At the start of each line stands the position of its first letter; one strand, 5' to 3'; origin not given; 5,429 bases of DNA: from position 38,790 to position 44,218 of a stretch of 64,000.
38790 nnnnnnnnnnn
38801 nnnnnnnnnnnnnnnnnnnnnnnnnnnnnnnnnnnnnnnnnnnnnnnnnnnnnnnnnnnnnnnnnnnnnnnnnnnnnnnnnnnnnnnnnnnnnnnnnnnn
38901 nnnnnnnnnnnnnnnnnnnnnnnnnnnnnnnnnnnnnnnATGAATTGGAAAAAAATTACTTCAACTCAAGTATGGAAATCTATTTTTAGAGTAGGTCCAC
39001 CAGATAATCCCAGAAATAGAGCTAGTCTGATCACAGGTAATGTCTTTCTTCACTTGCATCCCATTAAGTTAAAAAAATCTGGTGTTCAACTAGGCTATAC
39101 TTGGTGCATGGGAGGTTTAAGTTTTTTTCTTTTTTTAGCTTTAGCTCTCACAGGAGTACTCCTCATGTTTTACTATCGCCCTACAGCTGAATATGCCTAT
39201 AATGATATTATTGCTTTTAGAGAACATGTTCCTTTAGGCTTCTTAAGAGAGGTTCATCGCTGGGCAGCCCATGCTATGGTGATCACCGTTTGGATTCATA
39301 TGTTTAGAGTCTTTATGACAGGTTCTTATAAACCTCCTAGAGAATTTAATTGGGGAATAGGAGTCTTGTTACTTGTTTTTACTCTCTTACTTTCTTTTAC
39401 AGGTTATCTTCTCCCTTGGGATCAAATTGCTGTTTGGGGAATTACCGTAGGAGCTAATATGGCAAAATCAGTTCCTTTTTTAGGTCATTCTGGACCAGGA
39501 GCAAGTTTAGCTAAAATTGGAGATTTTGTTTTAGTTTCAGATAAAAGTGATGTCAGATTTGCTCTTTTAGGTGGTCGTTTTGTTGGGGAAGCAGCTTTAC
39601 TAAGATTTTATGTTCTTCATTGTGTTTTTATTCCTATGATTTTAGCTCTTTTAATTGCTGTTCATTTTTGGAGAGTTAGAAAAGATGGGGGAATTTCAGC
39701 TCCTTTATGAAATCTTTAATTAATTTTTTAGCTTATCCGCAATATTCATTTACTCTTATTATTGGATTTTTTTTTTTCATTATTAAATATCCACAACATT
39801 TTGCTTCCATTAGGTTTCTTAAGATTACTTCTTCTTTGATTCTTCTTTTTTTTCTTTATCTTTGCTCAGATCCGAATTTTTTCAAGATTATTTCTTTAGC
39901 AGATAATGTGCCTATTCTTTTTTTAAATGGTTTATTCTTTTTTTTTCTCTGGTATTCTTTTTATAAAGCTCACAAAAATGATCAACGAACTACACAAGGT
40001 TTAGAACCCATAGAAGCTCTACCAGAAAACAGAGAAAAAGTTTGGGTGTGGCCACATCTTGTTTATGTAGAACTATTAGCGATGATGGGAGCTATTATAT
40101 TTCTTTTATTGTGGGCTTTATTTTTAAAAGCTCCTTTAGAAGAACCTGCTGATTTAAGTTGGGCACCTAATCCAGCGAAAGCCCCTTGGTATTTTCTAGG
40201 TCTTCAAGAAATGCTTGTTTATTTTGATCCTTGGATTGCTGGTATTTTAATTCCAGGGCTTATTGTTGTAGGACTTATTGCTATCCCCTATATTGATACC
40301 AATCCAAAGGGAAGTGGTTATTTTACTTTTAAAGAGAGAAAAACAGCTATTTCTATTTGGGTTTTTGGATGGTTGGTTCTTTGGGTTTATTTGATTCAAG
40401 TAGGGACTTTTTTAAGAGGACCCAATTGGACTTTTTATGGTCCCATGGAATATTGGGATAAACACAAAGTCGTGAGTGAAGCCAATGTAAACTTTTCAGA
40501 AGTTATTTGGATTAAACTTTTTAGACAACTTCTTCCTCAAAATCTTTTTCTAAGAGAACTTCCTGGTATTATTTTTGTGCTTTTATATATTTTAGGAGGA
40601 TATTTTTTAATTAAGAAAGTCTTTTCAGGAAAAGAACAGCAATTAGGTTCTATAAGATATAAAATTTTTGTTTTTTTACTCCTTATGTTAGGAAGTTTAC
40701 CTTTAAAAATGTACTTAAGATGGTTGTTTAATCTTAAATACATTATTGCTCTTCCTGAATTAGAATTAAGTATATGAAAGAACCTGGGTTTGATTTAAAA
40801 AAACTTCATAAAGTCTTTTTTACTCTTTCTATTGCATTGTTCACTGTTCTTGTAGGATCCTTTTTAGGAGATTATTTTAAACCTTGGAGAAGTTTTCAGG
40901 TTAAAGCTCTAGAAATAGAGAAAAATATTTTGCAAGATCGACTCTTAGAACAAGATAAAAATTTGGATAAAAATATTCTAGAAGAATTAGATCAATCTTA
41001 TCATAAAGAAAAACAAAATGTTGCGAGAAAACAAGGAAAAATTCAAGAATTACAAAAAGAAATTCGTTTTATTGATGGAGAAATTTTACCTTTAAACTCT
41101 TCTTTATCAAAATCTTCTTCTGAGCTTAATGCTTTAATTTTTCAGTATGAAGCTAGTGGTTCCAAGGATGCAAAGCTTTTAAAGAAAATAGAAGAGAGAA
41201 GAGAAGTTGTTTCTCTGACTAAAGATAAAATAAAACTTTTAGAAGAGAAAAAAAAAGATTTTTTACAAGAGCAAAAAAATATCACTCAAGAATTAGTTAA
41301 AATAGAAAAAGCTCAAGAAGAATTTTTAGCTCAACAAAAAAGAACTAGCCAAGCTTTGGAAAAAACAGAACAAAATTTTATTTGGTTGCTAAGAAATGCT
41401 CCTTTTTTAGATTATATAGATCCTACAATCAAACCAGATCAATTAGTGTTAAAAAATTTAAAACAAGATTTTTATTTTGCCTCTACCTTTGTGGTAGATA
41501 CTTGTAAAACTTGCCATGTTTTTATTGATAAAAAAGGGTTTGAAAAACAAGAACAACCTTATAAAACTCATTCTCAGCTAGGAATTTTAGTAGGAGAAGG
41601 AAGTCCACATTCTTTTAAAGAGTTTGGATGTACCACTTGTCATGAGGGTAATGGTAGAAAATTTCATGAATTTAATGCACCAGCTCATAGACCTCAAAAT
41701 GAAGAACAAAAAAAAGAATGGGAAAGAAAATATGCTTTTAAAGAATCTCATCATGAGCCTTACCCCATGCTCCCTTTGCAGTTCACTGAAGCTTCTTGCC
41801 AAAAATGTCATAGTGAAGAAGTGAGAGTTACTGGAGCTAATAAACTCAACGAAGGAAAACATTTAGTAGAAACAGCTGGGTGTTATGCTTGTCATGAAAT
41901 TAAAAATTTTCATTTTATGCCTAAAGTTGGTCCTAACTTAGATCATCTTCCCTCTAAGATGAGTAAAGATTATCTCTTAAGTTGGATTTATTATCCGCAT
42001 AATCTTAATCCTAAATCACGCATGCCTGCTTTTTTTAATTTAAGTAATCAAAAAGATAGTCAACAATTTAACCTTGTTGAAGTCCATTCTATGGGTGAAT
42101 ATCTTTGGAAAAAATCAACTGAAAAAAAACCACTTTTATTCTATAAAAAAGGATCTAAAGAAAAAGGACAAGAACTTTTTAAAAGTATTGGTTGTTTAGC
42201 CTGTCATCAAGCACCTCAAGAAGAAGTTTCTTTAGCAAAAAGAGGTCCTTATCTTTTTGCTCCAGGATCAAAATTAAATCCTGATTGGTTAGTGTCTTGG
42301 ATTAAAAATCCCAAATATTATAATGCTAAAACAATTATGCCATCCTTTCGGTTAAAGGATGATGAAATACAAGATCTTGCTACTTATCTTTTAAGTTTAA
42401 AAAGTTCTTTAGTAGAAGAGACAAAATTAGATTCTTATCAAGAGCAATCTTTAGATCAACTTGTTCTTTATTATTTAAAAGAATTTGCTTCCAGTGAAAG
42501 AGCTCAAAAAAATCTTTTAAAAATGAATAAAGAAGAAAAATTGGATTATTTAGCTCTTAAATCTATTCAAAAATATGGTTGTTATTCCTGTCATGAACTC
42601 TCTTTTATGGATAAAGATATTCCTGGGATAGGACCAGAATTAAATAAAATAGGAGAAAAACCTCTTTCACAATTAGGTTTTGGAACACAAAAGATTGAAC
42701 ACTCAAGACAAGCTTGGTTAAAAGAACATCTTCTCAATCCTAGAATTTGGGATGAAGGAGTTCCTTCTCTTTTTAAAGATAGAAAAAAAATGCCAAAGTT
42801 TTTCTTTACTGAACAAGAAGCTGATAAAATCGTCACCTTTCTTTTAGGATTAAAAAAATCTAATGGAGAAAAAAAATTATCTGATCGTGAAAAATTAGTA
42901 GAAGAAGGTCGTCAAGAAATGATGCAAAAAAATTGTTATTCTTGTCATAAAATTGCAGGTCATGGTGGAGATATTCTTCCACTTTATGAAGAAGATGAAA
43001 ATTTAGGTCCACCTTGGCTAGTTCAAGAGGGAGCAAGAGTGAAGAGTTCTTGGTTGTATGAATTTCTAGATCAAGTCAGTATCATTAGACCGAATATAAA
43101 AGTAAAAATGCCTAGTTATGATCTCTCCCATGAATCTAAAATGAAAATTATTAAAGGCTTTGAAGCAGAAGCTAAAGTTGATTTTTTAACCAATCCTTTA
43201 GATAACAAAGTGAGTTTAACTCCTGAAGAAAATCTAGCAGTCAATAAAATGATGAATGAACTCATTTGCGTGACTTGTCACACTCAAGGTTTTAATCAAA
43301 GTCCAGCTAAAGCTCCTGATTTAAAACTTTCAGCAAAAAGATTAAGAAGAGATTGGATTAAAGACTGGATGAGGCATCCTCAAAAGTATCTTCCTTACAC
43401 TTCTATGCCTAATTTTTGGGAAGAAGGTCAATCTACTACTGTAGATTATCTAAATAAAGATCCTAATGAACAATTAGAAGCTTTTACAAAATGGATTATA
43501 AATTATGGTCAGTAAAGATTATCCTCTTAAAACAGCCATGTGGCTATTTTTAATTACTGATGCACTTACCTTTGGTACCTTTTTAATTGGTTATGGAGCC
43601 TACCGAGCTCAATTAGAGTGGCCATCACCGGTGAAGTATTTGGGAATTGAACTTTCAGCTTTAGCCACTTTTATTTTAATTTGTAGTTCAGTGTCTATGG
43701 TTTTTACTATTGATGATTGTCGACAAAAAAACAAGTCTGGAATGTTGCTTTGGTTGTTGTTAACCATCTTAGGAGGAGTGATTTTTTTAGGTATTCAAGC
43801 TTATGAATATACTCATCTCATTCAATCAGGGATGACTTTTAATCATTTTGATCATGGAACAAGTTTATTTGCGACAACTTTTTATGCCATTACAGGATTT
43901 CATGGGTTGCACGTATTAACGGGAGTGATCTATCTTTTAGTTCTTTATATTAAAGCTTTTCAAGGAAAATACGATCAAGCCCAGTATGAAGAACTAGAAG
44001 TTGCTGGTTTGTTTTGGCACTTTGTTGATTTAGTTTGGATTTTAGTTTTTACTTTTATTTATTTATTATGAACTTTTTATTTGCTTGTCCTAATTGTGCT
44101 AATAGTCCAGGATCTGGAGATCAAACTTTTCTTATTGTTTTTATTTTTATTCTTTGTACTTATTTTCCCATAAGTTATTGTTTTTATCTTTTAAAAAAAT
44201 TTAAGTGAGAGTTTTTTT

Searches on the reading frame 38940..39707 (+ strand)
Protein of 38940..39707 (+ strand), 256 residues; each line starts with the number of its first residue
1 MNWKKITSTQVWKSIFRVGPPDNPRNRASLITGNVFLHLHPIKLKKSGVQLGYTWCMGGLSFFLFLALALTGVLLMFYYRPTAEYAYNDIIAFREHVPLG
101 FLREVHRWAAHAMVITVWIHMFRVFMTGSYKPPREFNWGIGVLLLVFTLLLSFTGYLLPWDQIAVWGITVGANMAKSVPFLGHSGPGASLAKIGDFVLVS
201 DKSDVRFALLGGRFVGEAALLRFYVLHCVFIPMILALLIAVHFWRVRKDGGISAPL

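Call 13: find_related_loci(query=window:38940-39707:+, collection=genome_contigs, flank=10000)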
Query window:38940-39707:+ (256 aa) in genome_contigs; peptide patterns used: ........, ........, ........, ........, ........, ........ (x = any residue, [..] = any of these).
232 stretches matched a pattern; 198 encode a relative of the query (tblastn E <= 1e-3); the best 80 are kept; 80 distinct loci.
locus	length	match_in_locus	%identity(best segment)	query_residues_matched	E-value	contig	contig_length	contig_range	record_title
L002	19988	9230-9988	85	4-256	4e-150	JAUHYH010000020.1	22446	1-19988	MAG: Bacteriovoracia bacterium isolate 3_bin.48 NODE_2863_length_22446_cov_1.009364, whole genome shotgun sequence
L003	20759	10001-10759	85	4-256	2e-149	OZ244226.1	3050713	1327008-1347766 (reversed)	MAG: Bacteriovoracaceae bacterium isolate 0ef60f83-b08a-4347-a3ff-e4ffad1f2c1e genome assembly, chromosome: 1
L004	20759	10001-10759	83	4-256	1e-148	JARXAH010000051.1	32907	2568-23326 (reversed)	MAG: Bacteriovoracaceae bacterium isolate B02.bin.3 k141_579814, whole genome shotgun sequence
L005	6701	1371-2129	83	4-256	1e-147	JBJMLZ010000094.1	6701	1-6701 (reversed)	MAG: Bacteriovoracaceae bacterium isolate H3_16_all_fractions_metab_maxbC_4_48_0 k255_2861011, whole genome shotgun sequ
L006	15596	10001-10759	82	4-256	2e-147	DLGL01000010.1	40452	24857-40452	MAG TPA_asm: Bacteriovoracaceae bacterium UBA7695 UBA7695_contig_3877, whole genome shotgun sequence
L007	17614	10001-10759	83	4-256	1e-147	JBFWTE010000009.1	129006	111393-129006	MAG: Bacteriovoracaceae bacterium isolate CA_2019_TPBF_4 NODE_1300_length_129006_cov_14.336789_TPBF, whole genome shotgu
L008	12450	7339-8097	83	4-256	2e-147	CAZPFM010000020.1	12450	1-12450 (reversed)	MAG TPA_asm: uncultured Bacteriovorax sp. isolate SRP118108_co1_414 genome assembly, contig: NODE_4721_length_12450_cov_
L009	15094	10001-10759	82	4-256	3e-147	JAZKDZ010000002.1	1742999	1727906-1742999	MAG: Bdellovibrionota bacterium isolate DC_HB_02_SPN181219-bin004 DCHB02SPN_B004_0_000000000002, whole genome shotgun se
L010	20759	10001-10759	83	4-256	2e-147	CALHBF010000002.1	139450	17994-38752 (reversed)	MAG: uncultured Bacteriovoracaceae bacterium isolate H2_Bin_METABAT__12_1 genome assembly, contig: c_000000211389, whole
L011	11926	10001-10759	82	4-256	5e-147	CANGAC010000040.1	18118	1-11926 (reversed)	MAG: Bacteriovoracaceae bacterium isolate Jr-19feb18-66 genome assembly, contig: Jr-19feb18-C1208, whole genome shotgun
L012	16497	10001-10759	82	4-256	4e-147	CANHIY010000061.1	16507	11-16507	MAG: Bacteriovoracaceae bacterium isolate RE-26jul17-105 genome assembly, contig: RE-26jul17-C5101, whole genome shotgun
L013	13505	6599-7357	82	4-256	4e-147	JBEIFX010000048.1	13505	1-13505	MAG: Halobacteriovoraceae bacterium isolate Sample-102-S76-bin-103 Sample_102_S76-bin_103-k141_254913, whole genome shot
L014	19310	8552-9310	82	4-256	4e-147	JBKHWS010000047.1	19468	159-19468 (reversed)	MAG: Bacteriovoracia bacterium isolate B_bin_7_strict NODE_47_length_19468_cov_4.978856, whole genome shotgun sequence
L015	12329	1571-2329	83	4-256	3e-147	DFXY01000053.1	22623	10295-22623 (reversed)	MAG TPA_asm: Bacteriovoracaceae bacterium UBA4096 UBA4096_contig_32431, whole genome shotgun sequence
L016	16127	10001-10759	82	4-256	6e-147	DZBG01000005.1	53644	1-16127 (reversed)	MAG TPA_asm: Bdellovibrio sp. isolate SulCav_PC08_66_38_37_2 SulCav_PC08-66_226_length_53644_cov_23.297617, whole genome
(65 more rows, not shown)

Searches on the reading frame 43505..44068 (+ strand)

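Call 70: search_protein_families(library=pfam, proteins=[window:43505-44068:+], max_evalue=0.00001)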
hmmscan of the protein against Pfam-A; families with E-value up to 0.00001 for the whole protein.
window:43505-44068:+ (188 aa): 1 family
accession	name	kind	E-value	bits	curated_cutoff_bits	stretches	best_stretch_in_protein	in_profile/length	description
PF00510.24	COX3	-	2.6e-21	77.1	23.8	1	8-187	76-255/258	Cytochrome c oxidase subunit III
